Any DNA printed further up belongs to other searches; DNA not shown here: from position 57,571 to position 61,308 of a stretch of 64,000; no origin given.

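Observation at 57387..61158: Giant three-module nuclease/exonuclease/helicase protein with an overlapping small partner gene: candidate stand-alone defence or DNA-processing system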

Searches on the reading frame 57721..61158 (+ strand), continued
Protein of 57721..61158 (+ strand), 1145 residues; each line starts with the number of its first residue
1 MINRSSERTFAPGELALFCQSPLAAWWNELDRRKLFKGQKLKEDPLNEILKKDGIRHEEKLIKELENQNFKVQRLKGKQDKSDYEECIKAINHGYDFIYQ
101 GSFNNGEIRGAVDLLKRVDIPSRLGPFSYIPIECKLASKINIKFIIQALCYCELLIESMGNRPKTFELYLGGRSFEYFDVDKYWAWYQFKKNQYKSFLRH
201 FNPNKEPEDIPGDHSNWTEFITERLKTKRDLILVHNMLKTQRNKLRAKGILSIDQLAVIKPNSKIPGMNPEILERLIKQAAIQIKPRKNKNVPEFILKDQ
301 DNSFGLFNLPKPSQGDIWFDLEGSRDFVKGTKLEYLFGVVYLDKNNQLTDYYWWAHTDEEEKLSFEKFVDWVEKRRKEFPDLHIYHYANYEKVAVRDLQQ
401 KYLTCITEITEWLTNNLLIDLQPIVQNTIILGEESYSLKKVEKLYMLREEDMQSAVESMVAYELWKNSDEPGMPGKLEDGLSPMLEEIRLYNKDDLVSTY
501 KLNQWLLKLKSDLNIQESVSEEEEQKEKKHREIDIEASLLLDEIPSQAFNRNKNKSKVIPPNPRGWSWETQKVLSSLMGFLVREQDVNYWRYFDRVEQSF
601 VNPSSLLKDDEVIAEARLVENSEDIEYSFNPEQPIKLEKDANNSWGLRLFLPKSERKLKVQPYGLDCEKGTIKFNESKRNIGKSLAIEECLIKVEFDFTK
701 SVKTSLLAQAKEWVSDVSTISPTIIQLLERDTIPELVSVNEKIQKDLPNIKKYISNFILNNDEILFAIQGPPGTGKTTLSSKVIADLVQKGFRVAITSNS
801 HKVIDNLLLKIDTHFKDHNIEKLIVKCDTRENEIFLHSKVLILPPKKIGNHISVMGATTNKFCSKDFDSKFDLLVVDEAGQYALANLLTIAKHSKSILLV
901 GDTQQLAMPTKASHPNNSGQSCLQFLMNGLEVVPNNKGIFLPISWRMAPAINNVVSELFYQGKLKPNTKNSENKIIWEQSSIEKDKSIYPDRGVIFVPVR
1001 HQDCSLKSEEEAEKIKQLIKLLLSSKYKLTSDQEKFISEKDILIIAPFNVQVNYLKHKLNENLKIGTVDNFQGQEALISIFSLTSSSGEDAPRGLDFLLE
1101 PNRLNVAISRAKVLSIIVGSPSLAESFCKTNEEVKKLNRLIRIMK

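Call 8: search_solved_structures(query=window:57721-61158:+, max_evalue=0.001)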
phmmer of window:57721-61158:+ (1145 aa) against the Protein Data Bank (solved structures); distinct sequences matched with E-value up to 0.001: 21.
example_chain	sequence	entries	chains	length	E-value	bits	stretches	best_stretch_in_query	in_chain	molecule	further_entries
4b3g_A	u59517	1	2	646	6.6e-19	70.7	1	868-1123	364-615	DNA-BINDING PROTEIN SMUBP-2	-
4b3f_X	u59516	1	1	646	7.7e-19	70.4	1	868-1123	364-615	DNA-BINDING PROTEIN SMUBP-2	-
5eaw_A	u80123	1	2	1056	1.1e-16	63.2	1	755-1127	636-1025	DNA replication ATP-dependent helicase/nuclease DNA2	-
5eax_A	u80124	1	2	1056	1.2e-16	63.2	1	755-1127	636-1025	DNA replication ATP-dependent helicase/nuclease DNA2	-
5ean_A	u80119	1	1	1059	1.2e-16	63.2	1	755-1127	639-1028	DNA replication ATP-dependent helicase/nuclease DNA2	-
8rd3_A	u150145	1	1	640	1.2e-16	63.2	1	850-1124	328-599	ATP-dependent helicase NAM7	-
2xzo_A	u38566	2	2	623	1.8e-16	62.6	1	870-1123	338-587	REGULATOR OF NONSENSE TRANSCRIPTS 1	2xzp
2gjk_A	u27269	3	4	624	1.8e-16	62.6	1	870-1123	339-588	Regulator of nonsense transcripts 1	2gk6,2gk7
6ej5_A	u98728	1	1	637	1.9e-16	62.5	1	870-1123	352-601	Regulator of nonsense transcripts 1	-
2xzl_A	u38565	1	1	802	2.6e-16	62.1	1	850-1124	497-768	ATP-DEPENDENT HELICASE NAM7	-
9qwn_A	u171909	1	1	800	3.9e-16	61.5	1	870-1123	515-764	Isoform 2 of Regulator of nonsense transcripts 1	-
2wjv_A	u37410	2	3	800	4.1e-16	61.4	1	870-1123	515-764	REGULATOR OF NONSENSE TRANSCRIPTS 1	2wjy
9qdq_A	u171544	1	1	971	4.8e-16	61.2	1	850-1124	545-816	ATP-dependent helicase NAM7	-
5mzn_A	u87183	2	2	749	3.4e-15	58.4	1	868-1126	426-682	Helicase SEN1,Helicase SEN1 | Helicase SEN1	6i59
8ftm_A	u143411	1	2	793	3.2e-12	48.5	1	864-1138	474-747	5'-3' RNA helicase-like protein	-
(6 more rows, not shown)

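Call 9: find_encoding_contigs(protein=P0004, flank=8000, max_places=3)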
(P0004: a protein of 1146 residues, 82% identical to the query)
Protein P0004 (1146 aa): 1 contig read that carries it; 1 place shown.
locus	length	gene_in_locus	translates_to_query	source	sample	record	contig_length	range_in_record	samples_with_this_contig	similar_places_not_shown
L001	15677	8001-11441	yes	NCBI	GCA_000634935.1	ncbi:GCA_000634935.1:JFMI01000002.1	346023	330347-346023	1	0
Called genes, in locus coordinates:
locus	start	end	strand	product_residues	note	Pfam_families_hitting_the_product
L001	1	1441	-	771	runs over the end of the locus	PF04313:HSDR_N (faint), PF00270:DEAD, PF04851:ResIII, PF18766:SWI2_SNF2, PF00271:Helicase_C (weak), PF08463:EcoEI_R_C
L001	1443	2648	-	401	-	PF01420:Methylase_S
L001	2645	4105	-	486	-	PF12161:HsdM_N, PF02384:N6_Mtase, PF07669:Eco57I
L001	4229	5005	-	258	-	PF17338:GP88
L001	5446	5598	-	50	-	-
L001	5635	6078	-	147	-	-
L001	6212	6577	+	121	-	-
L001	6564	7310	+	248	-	PF00515:TPR_1 (faint), PF13181:TPR_8 (faint), PF07719:TPR_2 (faint), PF13371:TPR_9 (faint), PF13414:TPR_11 (faint), PF13431:TPR_17 (faint)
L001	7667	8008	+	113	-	-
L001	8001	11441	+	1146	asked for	PF13482:RNase_H_2, PF04851:ResIII (weak), PF13086:AAA_11 (weak), PF05127:NAT10_TcmA_helicase (weak), PF13245:AAA_19, PF13604:AAA_30, PF13086:AAA_11 (weak), PF13087:AAA_12, +1 more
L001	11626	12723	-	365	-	PF13481:AAA_25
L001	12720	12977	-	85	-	-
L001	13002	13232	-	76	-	-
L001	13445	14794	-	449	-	-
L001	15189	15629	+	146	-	PF01220:DHquinase_II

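Call 10: find_encoding_contigs(protein=P0010, flank=8000, max_places=3)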
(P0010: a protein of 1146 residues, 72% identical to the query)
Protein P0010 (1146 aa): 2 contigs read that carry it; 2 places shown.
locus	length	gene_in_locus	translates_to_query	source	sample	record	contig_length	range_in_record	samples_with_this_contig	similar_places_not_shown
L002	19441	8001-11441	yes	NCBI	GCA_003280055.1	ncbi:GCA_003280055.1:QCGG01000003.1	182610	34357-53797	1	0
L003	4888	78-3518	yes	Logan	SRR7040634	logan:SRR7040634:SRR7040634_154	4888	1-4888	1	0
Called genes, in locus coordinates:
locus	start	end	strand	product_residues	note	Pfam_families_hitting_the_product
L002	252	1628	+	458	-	PF12773:DZR (weak), PF13240:Zn_Ribbon_1 (faint), PF13367:PrsW-protease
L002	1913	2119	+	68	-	-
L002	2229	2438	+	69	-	-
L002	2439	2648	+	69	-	-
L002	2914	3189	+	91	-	-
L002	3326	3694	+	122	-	-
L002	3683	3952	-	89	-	-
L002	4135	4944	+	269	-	PF10544:T5orf172, PF13455:MUG113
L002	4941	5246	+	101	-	-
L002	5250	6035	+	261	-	-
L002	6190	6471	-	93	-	-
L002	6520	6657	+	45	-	-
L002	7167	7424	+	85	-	-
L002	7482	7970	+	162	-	-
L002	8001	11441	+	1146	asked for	PF13482:RNase_H_2, PF04851:ResIII (weak), PF13086:AAA_11 (weak), PF13604:AAA_30, PF05127:NAT10_TcmA_helicase (weak), PF09848:SLFN-g3_helicase (weak), PF13245:AAA_19, PF13087:AAA_12, +3 more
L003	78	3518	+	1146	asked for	PF13482:RNase_H_2, PF04851:ResIII (weak), PF13086:AAA_11 (weak), PF13604:AAA_30, PF05127:NAT10_TcmA_helicase (weak), PF09848:SLFN-g3_helicase (weak), PF13245:AAA_19, PF13087:AAA_12, +3 more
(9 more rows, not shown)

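Call 12: find_encoding_contigs(protein=P0015, flank=8000, max_places=2)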
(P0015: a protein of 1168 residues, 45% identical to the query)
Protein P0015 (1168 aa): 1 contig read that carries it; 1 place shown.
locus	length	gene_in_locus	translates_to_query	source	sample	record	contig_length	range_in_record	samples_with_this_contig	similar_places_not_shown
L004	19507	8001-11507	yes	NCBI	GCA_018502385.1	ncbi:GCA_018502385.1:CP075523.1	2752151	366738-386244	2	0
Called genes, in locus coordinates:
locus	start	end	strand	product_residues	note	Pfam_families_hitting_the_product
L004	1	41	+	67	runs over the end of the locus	-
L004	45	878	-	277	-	PF04389:Peptidase_M28, PF01546:Peptidase_M20 (weak)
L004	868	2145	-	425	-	PF00092:VWA, PF13519:VWA_2, PF13768:VWA_3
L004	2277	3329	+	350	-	-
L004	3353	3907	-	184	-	-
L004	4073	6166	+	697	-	PF13671:AAA_33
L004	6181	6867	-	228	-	-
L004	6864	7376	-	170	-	-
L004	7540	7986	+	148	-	-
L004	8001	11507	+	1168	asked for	PF13482:RNase_H_2, PF01443:Viral_helicase1 (faint), PF05127:NAT10_TcmA_helicase (weak), PF13245:AAA_19, PF13604:AAA_30, PF13086:AAA_11 (weak), PF13087:AAA_12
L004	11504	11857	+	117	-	-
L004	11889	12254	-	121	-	PF14250:AbrB-like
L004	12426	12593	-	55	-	-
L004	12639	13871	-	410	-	PF00959:Phage_lysozyme, PF13529:Peptidase_C39_2 (weak)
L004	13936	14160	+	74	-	-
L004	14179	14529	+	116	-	-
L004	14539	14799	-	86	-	PF00376:MerR (faint), PF12728:HTH_17 (weak)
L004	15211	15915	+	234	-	PF01551:Peptidase_M23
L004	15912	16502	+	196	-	PF13532:2OG-FeII_Oxy_2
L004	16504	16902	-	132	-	PF01042:Ribonuc_L-PSP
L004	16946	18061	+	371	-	PF00005:ABC_tran, PF13304:AAA_21 (faint)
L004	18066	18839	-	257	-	PF00753:Lactamase_B, PF16123:HAGH_C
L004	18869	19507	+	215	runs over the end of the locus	PF01634:HisG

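Call 13: find_encoding_contigs(protein=P0073, flank=8000, max_places=2)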
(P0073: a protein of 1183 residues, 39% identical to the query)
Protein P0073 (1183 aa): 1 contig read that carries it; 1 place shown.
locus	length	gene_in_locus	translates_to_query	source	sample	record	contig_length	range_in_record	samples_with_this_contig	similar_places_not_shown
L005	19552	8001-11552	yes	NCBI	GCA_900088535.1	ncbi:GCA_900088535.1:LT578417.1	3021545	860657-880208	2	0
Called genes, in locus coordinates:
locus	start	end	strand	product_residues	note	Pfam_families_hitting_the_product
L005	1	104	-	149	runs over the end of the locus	PF00665:rve, PF13683:rve_3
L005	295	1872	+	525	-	PF05598:DUF772, PF13586:DDE_Tnp_1_2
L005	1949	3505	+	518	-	PF27155:Y4rL_C (weak), PF22483:Mu-transpos_C_2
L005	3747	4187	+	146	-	PF01695:IstB_IS21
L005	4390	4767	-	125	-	PF13276:HTH_21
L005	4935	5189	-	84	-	PF01527:HTH_Tnp_1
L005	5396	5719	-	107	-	-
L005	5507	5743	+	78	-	-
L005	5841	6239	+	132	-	-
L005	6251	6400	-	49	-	-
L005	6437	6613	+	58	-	PF01894:YjbQ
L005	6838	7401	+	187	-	-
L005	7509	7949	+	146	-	-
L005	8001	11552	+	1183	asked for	PF13482:RNase_H_2, PF05127:NAT10_TcmA_helicase, PF13086:AAA_11, PF13245:AAA_19, PF13401:AAA_22 (faint), PF13604:AAA_30, PF13086:AAA_11 (weak), PF13087:AAA_12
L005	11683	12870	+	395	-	PF00149:Metallophos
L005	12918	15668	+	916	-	PF02463:SMC_N, PF13175:AAA_15, PF13476:AAA_23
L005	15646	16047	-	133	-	PF01850:PIN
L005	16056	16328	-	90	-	PF02604:PhdYeFM_antitox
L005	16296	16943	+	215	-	PF08797:HIRAN (weak)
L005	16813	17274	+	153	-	-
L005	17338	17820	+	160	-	-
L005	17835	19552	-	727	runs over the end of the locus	PF13671:AAA_33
